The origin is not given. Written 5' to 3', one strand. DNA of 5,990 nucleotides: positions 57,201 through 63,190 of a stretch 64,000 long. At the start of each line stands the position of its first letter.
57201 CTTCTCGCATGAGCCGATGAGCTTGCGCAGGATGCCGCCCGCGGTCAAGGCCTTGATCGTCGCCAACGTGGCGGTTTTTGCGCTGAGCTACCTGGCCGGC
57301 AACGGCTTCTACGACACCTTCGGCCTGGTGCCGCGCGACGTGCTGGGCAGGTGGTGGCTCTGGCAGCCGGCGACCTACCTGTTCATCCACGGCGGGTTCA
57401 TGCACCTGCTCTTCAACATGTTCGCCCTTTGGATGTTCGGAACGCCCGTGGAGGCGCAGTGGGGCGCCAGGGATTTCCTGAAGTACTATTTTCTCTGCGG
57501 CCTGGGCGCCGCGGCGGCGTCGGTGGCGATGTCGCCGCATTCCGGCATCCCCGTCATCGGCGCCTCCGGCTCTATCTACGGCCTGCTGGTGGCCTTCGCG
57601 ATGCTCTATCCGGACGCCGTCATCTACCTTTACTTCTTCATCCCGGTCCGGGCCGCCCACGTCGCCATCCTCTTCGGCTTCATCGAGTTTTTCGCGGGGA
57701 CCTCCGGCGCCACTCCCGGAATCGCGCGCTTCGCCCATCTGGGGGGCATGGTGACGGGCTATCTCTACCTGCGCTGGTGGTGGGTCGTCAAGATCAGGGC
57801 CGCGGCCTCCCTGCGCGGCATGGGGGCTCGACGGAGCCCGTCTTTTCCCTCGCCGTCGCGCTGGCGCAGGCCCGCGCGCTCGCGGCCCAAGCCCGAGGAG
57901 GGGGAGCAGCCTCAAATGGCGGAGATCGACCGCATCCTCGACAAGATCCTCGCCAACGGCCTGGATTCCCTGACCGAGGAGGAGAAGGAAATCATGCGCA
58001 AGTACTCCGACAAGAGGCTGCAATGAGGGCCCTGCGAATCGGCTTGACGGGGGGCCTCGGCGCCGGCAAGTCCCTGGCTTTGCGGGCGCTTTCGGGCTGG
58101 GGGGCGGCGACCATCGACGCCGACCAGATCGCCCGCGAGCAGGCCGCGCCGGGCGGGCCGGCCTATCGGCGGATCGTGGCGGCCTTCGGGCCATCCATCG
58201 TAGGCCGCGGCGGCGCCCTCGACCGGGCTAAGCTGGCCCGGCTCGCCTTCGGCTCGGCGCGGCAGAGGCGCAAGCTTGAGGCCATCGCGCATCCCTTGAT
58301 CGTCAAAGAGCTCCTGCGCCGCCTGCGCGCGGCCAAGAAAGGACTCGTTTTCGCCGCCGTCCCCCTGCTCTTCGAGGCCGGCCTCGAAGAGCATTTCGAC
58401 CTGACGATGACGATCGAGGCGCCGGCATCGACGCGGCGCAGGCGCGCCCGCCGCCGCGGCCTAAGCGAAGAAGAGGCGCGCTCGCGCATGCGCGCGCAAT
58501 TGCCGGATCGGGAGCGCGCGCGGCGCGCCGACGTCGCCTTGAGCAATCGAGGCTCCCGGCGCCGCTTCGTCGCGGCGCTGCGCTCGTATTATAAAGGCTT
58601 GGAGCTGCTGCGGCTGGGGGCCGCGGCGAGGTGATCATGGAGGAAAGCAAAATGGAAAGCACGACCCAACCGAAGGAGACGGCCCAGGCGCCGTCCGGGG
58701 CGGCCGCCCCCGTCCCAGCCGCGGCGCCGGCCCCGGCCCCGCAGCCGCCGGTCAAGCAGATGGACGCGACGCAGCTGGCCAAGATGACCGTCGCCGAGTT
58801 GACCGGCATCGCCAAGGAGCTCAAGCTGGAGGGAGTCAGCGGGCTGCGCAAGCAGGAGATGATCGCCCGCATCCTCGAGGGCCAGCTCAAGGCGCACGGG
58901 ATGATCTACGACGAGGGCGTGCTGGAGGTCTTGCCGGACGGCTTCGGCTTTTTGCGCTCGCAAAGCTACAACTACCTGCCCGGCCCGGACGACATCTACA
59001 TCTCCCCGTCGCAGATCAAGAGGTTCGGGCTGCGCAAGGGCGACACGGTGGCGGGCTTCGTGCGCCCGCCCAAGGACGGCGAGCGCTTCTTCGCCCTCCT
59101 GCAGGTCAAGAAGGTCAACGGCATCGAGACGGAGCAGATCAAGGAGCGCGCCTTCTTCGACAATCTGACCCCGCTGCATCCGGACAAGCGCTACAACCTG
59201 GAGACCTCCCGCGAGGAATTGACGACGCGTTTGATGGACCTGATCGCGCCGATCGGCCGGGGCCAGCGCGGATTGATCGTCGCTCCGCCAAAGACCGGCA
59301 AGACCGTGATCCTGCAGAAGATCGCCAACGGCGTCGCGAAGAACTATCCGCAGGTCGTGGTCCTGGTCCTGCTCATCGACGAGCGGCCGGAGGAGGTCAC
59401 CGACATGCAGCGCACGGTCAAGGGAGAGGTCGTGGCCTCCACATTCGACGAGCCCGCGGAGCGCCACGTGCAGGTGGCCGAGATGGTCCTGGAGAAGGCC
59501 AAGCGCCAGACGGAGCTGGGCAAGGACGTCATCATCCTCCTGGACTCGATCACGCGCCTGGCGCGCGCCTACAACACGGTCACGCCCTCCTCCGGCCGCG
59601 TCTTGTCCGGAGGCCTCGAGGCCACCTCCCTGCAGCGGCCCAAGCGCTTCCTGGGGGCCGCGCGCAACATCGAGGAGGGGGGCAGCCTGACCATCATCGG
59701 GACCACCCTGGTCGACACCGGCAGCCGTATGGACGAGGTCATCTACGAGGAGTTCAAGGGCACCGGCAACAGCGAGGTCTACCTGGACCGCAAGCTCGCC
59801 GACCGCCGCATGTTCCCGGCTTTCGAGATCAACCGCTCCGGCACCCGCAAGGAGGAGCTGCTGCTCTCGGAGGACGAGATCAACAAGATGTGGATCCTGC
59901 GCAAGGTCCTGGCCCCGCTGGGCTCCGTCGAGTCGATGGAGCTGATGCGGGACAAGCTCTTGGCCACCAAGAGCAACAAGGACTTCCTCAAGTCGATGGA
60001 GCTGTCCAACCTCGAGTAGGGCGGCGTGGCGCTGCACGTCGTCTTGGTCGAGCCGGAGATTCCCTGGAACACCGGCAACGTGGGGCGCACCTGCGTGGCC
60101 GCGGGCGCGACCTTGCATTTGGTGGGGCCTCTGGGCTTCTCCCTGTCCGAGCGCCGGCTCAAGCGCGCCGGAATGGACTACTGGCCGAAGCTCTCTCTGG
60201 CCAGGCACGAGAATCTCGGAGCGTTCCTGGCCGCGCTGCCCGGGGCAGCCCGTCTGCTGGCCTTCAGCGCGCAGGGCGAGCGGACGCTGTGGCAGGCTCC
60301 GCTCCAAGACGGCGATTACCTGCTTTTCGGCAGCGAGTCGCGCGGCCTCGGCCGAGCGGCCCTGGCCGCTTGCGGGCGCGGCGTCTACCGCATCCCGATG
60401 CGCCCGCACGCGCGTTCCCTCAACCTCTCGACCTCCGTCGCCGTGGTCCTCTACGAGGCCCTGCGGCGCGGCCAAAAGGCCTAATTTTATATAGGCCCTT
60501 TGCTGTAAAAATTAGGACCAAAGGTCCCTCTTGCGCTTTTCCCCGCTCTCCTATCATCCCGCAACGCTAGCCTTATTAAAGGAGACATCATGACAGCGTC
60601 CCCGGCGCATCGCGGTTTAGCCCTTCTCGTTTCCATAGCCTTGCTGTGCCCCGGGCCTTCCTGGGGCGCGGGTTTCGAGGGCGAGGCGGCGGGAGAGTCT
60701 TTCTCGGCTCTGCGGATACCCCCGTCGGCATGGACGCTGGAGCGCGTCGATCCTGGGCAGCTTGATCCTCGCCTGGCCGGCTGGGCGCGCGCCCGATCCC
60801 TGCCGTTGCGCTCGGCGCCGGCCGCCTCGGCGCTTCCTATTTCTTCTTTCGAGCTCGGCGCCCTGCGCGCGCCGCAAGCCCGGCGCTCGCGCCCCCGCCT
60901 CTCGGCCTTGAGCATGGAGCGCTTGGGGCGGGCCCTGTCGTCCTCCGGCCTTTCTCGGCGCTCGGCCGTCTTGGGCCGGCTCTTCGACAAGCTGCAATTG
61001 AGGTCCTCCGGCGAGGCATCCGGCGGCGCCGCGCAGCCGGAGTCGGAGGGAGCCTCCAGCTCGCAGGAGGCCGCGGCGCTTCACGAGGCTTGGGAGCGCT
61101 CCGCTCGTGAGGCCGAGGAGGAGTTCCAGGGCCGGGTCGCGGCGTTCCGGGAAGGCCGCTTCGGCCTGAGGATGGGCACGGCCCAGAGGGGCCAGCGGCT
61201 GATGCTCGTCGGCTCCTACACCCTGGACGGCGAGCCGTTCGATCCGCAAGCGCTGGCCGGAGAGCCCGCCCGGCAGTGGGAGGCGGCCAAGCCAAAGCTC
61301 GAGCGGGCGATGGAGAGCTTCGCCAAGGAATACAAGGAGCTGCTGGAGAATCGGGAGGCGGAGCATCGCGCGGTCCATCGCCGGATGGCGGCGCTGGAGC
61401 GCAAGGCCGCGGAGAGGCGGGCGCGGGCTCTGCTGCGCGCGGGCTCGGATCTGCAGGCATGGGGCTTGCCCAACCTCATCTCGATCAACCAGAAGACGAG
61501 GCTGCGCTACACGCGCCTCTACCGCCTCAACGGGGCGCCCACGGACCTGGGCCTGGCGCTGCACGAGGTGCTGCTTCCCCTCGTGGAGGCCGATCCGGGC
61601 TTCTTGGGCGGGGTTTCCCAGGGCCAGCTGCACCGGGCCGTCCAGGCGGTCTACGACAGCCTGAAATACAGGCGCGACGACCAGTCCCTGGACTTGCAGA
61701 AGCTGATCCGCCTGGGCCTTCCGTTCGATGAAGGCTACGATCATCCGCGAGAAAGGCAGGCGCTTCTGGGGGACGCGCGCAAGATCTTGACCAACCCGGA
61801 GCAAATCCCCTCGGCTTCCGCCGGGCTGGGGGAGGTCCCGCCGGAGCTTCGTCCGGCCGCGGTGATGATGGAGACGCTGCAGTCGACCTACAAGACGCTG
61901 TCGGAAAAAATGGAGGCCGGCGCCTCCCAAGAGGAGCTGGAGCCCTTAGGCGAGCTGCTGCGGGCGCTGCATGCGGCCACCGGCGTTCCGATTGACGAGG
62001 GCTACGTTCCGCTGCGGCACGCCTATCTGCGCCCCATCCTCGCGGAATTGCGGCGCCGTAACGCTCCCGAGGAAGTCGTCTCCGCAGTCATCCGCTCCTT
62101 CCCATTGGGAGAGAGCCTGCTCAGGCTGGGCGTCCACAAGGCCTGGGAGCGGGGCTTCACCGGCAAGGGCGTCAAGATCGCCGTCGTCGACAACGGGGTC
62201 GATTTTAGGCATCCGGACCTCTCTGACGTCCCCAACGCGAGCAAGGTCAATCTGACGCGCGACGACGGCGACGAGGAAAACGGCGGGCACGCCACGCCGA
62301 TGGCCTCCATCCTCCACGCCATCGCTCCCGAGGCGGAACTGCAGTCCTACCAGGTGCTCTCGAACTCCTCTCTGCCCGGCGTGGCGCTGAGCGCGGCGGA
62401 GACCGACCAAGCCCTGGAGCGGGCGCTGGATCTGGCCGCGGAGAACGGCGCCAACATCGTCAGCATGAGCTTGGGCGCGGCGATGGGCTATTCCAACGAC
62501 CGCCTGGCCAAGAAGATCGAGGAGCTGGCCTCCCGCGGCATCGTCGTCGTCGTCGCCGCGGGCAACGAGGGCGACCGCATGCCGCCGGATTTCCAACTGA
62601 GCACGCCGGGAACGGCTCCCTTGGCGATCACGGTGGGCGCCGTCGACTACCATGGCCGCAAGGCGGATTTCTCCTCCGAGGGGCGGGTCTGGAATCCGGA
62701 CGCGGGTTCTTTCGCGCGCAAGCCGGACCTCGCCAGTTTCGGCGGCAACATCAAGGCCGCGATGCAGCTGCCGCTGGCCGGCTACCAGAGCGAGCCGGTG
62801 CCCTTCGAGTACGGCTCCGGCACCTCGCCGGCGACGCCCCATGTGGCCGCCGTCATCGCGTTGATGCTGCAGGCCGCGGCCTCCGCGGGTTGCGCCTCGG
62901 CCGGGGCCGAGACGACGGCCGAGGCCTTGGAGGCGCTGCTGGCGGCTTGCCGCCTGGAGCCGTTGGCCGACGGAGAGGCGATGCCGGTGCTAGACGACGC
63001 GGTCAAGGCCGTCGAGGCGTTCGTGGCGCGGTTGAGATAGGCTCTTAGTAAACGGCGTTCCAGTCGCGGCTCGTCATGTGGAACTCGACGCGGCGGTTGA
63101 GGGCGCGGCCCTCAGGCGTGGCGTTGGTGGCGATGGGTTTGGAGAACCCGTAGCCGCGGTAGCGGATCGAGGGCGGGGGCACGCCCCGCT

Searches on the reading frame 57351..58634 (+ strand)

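Call 14: search_protein_families(library=pfam, proteins=[window:57351-58634:+], max_evalue=0.01)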
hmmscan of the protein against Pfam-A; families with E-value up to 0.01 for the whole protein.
window:57351-58634:+ (427 aa): 1 family
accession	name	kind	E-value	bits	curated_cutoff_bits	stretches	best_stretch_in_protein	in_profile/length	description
PF01121.26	CoaE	-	1.7e-46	158.6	27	1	230-402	3-177/180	Dephospho-CoA kinase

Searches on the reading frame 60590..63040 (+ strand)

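Call 14: search_protein_families(library=pfam, proteins=[window:60590-63040:+], max_evalue=0.01)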
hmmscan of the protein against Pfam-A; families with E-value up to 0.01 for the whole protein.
window:60590-63040:+ (816 aa): 1 family
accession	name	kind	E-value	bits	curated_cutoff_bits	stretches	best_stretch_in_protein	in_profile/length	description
PF00082.27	Peptidase_S8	-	9.7e-37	127.3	21.8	1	525-771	1-260/288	Subtilase family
